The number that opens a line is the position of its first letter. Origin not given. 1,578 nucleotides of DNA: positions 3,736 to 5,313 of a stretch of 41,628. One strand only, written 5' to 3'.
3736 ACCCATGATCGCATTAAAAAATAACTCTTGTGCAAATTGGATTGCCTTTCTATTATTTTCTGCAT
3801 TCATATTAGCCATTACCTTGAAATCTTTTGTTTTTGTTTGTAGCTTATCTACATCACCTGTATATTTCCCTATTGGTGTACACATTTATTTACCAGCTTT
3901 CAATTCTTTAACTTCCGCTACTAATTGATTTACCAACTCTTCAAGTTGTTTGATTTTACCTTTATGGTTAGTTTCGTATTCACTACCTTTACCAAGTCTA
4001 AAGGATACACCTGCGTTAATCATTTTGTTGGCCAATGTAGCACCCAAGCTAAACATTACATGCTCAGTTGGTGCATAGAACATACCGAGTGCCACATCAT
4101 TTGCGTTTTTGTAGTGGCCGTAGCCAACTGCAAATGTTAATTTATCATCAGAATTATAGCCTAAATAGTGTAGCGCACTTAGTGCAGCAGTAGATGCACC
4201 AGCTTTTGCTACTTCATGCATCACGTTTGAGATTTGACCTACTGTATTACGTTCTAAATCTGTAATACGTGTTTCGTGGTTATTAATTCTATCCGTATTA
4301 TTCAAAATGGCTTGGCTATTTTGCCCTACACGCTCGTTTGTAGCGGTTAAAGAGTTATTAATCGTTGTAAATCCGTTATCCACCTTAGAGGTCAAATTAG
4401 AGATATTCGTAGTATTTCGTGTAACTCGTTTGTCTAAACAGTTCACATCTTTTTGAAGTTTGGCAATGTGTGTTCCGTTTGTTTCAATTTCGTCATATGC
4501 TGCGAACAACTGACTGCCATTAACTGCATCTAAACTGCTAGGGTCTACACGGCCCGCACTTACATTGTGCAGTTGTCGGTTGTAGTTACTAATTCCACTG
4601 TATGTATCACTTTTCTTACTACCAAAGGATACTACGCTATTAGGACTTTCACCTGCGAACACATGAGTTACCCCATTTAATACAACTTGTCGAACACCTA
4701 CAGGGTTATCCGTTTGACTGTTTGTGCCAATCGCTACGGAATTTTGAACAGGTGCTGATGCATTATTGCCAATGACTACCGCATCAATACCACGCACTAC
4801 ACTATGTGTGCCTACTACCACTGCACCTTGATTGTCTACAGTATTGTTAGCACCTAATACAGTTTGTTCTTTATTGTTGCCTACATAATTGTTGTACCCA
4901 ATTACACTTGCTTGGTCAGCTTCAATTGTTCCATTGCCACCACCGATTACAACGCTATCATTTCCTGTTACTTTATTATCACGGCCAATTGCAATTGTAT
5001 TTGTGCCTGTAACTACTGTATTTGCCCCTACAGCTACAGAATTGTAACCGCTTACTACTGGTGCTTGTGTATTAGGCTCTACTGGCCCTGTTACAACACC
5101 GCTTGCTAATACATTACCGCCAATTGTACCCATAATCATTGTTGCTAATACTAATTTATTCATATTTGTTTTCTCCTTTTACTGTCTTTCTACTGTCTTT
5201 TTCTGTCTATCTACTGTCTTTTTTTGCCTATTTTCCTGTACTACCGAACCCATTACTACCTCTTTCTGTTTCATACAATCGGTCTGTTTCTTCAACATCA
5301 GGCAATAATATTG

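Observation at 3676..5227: Phage-borne trimeric autotransporter adhesin cassette (lysogenic-conversion candidate)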

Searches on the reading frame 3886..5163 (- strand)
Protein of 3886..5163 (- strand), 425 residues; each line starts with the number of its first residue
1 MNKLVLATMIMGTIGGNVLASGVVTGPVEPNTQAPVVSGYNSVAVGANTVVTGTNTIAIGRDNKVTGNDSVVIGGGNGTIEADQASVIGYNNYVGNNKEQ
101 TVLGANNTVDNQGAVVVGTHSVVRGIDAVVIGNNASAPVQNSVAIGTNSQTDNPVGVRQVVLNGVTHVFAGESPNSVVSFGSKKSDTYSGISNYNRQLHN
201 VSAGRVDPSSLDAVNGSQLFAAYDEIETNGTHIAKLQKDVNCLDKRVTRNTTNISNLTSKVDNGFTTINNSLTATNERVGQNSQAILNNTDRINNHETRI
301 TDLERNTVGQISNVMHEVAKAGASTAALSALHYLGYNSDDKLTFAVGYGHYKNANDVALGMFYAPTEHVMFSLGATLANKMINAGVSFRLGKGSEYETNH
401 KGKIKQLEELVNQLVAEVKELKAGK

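Call 3: search_protein_families(library=pfam, proteins=[window:3886-5163:-], max_evalue=0.01)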
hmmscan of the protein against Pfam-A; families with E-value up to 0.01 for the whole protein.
window:3886-5163:- (425 aa): 4 families
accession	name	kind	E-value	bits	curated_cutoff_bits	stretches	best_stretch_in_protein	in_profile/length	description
PF05658.19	YadA_head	-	6.1e-12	46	25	3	38-61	2-25/27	YadA head domain repeat (2 copies)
PF03895.21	YadA_anchor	-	2.4e-07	31.1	22.7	1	336-388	3-58/60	YadA-like membrane anchor domain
PF05662.19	YadA_stalk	-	2.3e-06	28.3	28.4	1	197-239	1-40/43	Coiled stalk of trimeric autotransporter adhesin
PF10779.14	XhlA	-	0.003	18.1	34.7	0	292-306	12-26/67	Haemolysin XhlA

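Call 7: search_protein_families(library=phrogs, proteins=[window:3886-5163:-], max_evalue=0.001)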
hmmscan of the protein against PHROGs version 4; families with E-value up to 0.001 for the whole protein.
window:3886-5163:- (425 aa): 4 families
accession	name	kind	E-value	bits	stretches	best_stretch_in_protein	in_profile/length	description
phrog_10464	-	unknown function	1.2e-13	51.8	2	268-387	376-489/492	-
phrog_8062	-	unknown function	4.9e-09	37.4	1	215-388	32-207/209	-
phrog_5225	-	unknown function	0.00026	22.3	1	254-306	12-65/92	-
phrog_17426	-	tail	0.00037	20.7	1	259-361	357-460/492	adhesin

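Call 8: find_homologous_proteins(query=window:3886-5163:-)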
Query window:3886-5163:- (425 aa): 4306 proteins with E <= 0.001 among 8000 candidates; the best 120 are listed.
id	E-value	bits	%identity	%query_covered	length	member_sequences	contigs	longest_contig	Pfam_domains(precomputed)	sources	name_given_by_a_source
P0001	4.5e-266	900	100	100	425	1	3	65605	PF03895.22,PF05658.20,PF05662.20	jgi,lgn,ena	-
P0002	4.2e-264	894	99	100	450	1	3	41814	PF03895.22,PF05658.20,PF05662.20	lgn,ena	-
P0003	3.4e-263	891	99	100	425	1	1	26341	PF03895.22,PF05658.20,PF05662.20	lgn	-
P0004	3.6e-263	891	98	100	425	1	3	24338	PF03895.22,PF05658.20,PF05662.20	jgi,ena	-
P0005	3.8e-263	891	99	100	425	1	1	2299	PF03895.22,PF05658.20,PF05662.20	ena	-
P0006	4.5e-263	890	99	100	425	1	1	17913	PF03895.22,PF05658.20,PF05662.20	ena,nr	nr:MAG TPA: hypothetical protein [Caudoviricetes sp.]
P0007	5.0e-263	890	99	100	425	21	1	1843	PF03895.22,PF05658.20,PF05662.20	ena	-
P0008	5.0e-263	890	99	100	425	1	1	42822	PF03895.22,PF05658.20,PF05662.20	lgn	-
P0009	5.7e-263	890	99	100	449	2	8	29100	PF03895.22,PF05658.20,PF05662.20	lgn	-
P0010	6.8e-263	890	99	100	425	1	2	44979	PF03895.22,PF05658.20,PF05662.20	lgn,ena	-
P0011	7.1e-263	890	99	100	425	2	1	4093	PF03895.22,PF05658.20,PF05662.20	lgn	-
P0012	8.1e-263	889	98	100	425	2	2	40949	PF03895.22,PF05658.20,PF05662.20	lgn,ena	-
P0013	8.6e-263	889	99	100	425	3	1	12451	PF03895.22,PF05658.20,PF05662.20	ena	-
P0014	9.2e-263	889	99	100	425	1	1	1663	PF03895.22,PF05658.20,PF05662.20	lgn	-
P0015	9.2e-263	889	99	100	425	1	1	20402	PF03895.22,PF05658.20,PF05662.20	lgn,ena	-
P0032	3.7e-262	887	99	100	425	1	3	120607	PF03895.22,PF05658.20,PF05662.20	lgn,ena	-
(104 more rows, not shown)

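Call 10: find_encoding_contigs(protein=P0032, flank=10000, max_places=3)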
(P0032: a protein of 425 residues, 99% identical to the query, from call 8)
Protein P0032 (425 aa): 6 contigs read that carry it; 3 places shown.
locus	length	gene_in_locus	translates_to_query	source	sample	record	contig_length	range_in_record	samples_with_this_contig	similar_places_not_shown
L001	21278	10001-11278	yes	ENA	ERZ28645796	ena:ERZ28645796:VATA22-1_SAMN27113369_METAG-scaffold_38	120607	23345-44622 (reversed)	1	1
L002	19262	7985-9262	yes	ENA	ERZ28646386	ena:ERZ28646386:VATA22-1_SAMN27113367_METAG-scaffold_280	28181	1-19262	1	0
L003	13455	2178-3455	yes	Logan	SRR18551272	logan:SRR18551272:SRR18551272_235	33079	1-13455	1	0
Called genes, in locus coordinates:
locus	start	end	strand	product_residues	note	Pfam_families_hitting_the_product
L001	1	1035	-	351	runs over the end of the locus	PF14657:Arm-DNA-bind_4 (weak), PF14659:Phage_int_SAM_3 (faint), PF00589:Phage_integrase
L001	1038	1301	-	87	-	PF06114:Peptidase_M78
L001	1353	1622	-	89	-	-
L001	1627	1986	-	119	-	PF12844:HTH_19, PF13560:HTH_31, PF01381:HTH_3, PF13443:HTH_26 (weak)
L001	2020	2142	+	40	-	-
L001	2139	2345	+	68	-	PF13560:HTH_31, PF12844:HTH_19, PF01381:HTH_3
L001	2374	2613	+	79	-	-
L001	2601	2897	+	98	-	PF12728:HTH_17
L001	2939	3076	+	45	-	-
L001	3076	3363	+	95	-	-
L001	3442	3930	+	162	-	PF05565:Sipho_Gp157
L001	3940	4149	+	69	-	-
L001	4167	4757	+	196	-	PF04404:ERF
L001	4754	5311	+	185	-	-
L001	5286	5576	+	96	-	PF01844:HNH, PF14279:HNH_5 (weak)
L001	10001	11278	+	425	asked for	PF05658:YadA_head (weak), PF05662:YadA_stalk (weak), PF03895:YadA_anchor (weak)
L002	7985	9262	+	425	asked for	PF05658:YadA_head (weak), PF05662:YadA_stalk (weak), PF03895:YadA_anchor (weak)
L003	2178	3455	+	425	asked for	PF05658:YadA_head (weak), PF05662:YadA_stalk (weak), PF03895:YadA_anchor (weak)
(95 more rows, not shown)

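Call 11: find_related_loci(query=window:3886-5163:-, collection=genome_contigs, flank=10000)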
Query window:3886-5163:- (425 aa) in genome_contigs; peptide patterns used: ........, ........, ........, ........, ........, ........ (x = any residue, [..] = any of these).
68 stretches matched a pattern; 2 encode a relative of the query (tblastn E <= 1e-3); 2 distinct loci.
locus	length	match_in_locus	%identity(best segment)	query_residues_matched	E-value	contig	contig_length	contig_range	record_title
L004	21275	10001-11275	96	1-425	0e+0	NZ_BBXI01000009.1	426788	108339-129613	Veillonella tobetsuensis strain ATCC BAA-2400, whole genome shotgun sequence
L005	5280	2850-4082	93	1-425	0e+0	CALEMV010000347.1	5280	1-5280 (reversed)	MAG TPA_asm: uncultured Solobacterium sp. isolate SRR1952597_bin.62_CONCOCT_v1.1_MAG genome assembly, contig: ERZ1033937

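Call 13: search_dna_similar(query=window:3886-5163:-, collection=phages, mode=protein, max_rows=30, max_evalue=0.001)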
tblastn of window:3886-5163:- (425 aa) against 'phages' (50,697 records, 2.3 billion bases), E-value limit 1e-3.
Records with a match: 4; places in all: 4; records where one place covers at least 80% of the query: 0.
Best place of each record, by identity: <60% 4.
By first word of the organism name: Salmonella 2; Acinetobacter 2.
By host as written in the record: Homo sapiens 2; - 2.
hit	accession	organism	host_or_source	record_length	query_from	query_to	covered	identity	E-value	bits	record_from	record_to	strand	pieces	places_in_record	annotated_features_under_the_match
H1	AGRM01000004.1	Salmonella enterica subsp. houtenae str. ATCC BAA-1581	Homo sapiens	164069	81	227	35%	36.7%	4e-13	77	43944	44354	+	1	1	Hep_Hag protein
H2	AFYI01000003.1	Salmonella enterica subsp. enterica serovar Infantis str. ...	Homo sapiens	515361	192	300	26%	32.0%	1e-4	50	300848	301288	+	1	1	small, acid-soluble spore protein, SspJ family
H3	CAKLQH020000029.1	Acinetobacter phage MD-2021a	not known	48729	129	221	22%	37.1%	2e-4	49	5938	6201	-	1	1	hemagglutinin/invasin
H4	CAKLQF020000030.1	Acinetobacter phage MD-2021a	not known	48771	129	221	22%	37.1%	2e-4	49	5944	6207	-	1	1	hemagglutinin/invasin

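Call 31: search_solved_structures(query=window:3886-5163:-, max_evalue=0.01, show_alignments=2)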
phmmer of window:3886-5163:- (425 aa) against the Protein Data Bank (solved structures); distinct sequences matched with E-value up to 0.01: 12.
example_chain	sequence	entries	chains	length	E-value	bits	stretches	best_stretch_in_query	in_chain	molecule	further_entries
9gh4_A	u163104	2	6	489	5.2e-14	55.6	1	303-422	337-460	Cell surface protein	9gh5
3ntn_A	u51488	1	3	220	4.7e-09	39.3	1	47-249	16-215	UspA1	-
4usx_A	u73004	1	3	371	1.8e-08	37.3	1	22-228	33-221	TRIMERIC AUTOTRANSPORTER ADHESIN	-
3la9_A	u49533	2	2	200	6.5e-08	35.5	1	26-222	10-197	Haemagglutinin family protein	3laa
3wp8_A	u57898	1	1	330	1.4e-07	34.5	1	36-242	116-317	Trimeric autotransporter adhesin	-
3wpo_A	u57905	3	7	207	1.5e-06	31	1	170-276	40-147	Trimeric autotransporter adhesin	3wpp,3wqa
2yo0_A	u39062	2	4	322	9.8e-06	28.4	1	99-259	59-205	GENERAL CONTROL PROTEIN GCN4, PUTATIVE INNER MEMBRANE PROTEIN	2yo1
3pr7_A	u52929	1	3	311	1.7e-05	27.6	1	48-223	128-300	UspA1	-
7o23_A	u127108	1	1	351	8.3e-05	25.3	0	37-150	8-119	Autotransporter adhesin BpaC,Autotransporter adhesin BpaC,General control transcription fa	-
1p9h_A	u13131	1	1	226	0.00036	23.2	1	20-186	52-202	Invasin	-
6qp4_A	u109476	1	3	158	0.00056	22.6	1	191-300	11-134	UspA1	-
2ynz_A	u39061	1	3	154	0.0089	18.6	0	190-265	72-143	GENERAL CONTROL PROTEIN GCN4, PUTATIVE INNER MEMBRANE PROTEIN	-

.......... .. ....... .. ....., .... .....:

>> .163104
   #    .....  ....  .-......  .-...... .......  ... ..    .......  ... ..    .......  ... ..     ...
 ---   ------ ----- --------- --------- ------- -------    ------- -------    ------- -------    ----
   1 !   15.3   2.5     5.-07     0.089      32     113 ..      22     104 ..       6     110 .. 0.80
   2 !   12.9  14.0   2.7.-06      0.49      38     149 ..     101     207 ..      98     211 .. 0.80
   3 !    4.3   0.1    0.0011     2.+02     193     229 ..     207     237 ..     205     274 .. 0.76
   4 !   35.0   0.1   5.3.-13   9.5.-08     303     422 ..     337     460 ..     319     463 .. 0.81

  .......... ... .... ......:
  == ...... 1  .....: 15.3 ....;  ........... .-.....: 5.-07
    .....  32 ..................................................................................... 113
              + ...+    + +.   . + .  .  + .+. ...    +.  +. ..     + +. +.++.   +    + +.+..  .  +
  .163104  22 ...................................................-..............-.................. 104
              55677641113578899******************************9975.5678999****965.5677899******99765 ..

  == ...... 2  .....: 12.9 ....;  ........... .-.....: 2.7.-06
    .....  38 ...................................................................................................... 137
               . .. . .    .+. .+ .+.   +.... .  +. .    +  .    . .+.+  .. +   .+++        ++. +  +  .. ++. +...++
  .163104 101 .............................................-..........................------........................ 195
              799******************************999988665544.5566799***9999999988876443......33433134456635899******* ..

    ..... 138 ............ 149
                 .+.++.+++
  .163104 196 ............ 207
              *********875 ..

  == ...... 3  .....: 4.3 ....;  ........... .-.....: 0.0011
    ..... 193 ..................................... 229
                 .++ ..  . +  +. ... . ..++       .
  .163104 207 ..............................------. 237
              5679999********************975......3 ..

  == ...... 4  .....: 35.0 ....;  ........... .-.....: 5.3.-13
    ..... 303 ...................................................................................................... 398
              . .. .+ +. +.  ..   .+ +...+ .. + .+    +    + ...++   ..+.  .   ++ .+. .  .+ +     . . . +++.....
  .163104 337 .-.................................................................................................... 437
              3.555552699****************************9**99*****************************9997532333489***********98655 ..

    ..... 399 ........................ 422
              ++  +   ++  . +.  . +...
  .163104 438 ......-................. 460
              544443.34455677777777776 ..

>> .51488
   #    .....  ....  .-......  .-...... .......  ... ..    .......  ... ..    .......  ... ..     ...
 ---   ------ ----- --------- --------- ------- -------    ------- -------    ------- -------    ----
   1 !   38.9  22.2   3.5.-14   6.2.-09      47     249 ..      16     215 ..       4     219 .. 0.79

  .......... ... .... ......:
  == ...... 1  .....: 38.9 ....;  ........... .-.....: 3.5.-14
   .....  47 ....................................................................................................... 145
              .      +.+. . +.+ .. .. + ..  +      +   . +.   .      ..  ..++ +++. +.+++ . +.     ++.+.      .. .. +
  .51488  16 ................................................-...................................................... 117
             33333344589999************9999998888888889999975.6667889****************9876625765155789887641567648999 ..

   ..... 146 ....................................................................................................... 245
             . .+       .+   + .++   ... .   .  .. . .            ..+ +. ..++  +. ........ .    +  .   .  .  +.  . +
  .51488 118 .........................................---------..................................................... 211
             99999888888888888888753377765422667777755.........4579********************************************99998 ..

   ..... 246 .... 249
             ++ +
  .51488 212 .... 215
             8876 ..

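Call 42: search_protein_representatives(protein=window:3886-5163:-)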
Query: 425 residues. Proteins with E-value up to 0.001 (for the whole library): 4642; up to 1e-10: 2392; up to 1e-30: 184. The best 150 are listed.
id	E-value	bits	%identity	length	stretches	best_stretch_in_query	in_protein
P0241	9.2e-156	535.4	39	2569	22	114-242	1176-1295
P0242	1.3e-120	419.7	54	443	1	3-422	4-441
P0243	2.8e-118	412.1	37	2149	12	41-226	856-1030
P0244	1.2e-113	396.8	31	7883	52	163-245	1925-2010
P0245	1.7e-97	343.6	35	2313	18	37-240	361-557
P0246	3.8e-88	312.8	45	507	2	38-416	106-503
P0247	4.2e-83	296.2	36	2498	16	41-236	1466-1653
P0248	1.2e-79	284.9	55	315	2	80-241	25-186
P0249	9.3e-76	272.1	40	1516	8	113-242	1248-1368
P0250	6.5e-75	269.3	42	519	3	38-422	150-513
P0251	1.4e-73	265.0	36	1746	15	117-241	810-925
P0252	1.8e-73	264.5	36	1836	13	47-237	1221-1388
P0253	2.6e-73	264.0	36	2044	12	22-229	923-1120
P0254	8.1e-73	262.4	32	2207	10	34-226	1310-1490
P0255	8.5e-72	259.0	37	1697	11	106-228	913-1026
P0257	3.3e-69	250.5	40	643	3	32-240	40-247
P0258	1.1e-67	245.5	39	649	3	33-226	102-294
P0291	3.9e-46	174.6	38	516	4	258-425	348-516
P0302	5.7e-43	164.1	37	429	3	306-424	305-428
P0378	1.6e-33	133.1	34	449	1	39-415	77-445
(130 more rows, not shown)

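Call 43: list_cluster_members(proteins=[P0242, P0246, P0250, P0241, P0243, P0257, P0258, P0291, P0302, P0378])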
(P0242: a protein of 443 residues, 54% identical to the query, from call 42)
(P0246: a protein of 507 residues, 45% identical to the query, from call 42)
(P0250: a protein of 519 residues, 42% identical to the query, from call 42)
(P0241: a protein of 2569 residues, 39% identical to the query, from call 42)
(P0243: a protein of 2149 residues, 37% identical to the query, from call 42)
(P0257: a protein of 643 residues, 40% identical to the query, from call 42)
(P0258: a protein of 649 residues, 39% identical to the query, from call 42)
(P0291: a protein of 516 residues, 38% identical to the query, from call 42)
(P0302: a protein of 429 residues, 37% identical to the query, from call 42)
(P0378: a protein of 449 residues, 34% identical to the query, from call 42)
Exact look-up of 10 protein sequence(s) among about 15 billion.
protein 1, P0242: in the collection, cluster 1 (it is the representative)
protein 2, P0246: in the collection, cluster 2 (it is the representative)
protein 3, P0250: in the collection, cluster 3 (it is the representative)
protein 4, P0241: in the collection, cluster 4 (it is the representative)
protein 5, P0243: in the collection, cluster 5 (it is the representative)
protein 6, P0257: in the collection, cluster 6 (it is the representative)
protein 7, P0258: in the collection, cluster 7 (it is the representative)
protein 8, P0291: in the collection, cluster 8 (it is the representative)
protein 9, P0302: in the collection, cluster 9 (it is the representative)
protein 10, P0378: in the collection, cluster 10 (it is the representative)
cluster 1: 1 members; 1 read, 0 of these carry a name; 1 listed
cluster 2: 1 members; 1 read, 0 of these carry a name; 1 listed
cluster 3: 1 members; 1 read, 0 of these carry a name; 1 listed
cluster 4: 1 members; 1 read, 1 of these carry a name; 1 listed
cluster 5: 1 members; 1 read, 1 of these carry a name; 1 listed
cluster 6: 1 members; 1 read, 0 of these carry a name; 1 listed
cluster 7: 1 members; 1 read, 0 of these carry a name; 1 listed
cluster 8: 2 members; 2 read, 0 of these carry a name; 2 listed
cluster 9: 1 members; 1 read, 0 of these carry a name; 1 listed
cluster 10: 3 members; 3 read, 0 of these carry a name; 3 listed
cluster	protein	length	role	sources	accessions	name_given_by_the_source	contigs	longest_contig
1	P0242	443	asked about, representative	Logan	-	-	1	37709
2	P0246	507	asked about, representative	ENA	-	-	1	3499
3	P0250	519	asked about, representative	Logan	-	-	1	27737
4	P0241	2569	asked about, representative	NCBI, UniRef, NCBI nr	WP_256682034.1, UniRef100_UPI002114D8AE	YadA-like family protein [Klebsiella grimontii] | YadA-like family protein n=1 Tax=Klebsiella grimontii TaxID=2058152 RepID=UPI002114D8AE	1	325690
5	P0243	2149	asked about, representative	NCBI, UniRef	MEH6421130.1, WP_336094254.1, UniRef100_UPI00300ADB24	YadA-like family protein [Pseudomonas sp. CGJS7] | YadA-like family protein n=1 Tax=Pseudomonas sp. CGJS7 TaxID=3109348 RepID=UPI00300ADB24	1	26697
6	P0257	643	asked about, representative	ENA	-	-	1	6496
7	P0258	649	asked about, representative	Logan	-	-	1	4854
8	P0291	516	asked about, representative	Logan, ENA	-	-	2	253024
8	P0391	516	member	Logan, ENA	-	-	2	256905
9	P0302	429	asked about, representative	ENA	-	-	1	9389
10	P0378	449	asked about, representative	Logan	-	-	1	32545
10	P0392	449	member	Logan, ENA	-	-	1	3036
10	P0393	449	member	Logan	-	-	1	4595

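Call 44: find_encoding_contigs(protein=P0242, flank=8000, max_places=2)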
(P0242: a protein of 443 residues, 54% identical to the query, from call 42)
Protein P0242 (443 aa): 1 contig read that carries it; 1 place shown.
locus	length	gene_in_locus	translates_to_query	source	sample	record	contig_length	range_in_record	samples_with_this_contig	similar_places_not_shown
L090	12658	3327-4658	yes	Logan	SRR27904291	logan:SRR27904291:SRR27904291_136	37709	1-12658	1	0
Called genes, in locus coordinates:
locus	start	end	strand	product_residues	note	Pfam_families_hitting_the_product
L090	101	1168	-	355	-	PF14657:Arm-DNA-bind_4 (faint), PF13495:Phage_int_SAM_4 (faint), PF14659:Phage_int_SAM_3 (weak), PF00589:Phage_integrase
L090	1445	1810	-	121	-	PF08279:HTH_11 (faint), PF13560:HTH_31, PF01381:HTH_3, PF12844:HTH_19, PF13443:HTH_26 (faint), PF07022:Phage_CI_repr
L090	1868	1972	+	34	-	-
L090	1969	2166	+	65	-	PF12844:HTH_19, PF01381:HTH_3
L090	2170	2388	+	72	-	-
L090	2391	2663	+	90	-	-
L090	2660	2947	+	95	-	PF12728:HTH_17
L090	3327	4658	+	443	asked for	PF05658:YadA_head (weak), PF05662:YadA_stalk, PF03895:YadA_anchor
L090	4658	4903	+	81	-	-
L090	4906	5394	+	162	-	-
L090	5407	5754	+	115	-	-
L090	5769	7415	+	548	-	PF14284:PcfJ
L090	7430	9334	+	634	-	PF02463:SMC_N (weak), PF13175:AAA_15 (weak), PF13476:AAA_23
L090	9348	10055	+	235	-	-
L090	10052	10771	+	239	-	PF12706:Lactamase_B_2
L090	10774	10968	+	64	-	-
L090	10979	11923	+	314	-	PF14297:Lin1244_N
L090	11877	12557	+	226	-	PF01695:IstB_IS21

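Call 55: find_encoding_contigs(protein=P0250, flank=7000, max_places=1)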
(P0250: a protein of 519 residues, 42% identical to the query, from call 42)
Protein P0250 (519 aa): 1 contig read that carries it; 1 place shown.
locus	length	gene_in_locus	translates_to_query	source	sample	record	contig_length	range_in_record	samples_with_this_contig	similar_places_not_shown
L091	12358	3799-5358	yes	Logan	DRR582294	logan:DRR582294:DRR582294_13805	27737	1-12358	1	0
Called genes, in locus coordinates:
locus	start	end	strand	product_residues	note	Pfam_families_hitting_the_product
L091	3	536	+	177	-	?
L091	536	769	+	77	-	-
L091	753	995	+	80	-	-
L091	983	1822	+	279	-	-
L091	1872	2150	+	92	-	PF00216:Bac_DNA_binding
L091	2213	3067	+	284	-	-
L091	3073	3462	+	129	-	-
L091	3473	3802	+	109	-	-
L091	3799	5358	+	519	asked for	PF05658:YadA_head (weak), PF05662:YadA_stalk (weak), PF03895:YadA_anchor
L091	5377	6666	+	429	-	PF05658:YadA_head (faint), PF05662:YadA_stalk, PF03895:YadA_anchor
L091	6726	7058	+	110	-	-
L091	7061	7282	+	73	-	-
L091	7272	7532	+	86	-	-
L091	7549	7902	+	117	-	-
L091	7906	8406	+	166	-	-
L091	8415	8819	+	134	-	PF14359:DUF4406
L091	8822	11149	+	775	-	PF13671:AAA_33, PF00149:Metallophos, PF09511:RNA_lig_T4_1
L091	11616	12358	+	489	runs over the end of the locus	PF04851:ResIII, PF00176:SNF2-rel_dom, PF00270:DEAD, PF16203:ERCC3_RAD25_C, PF00271:Helicase_C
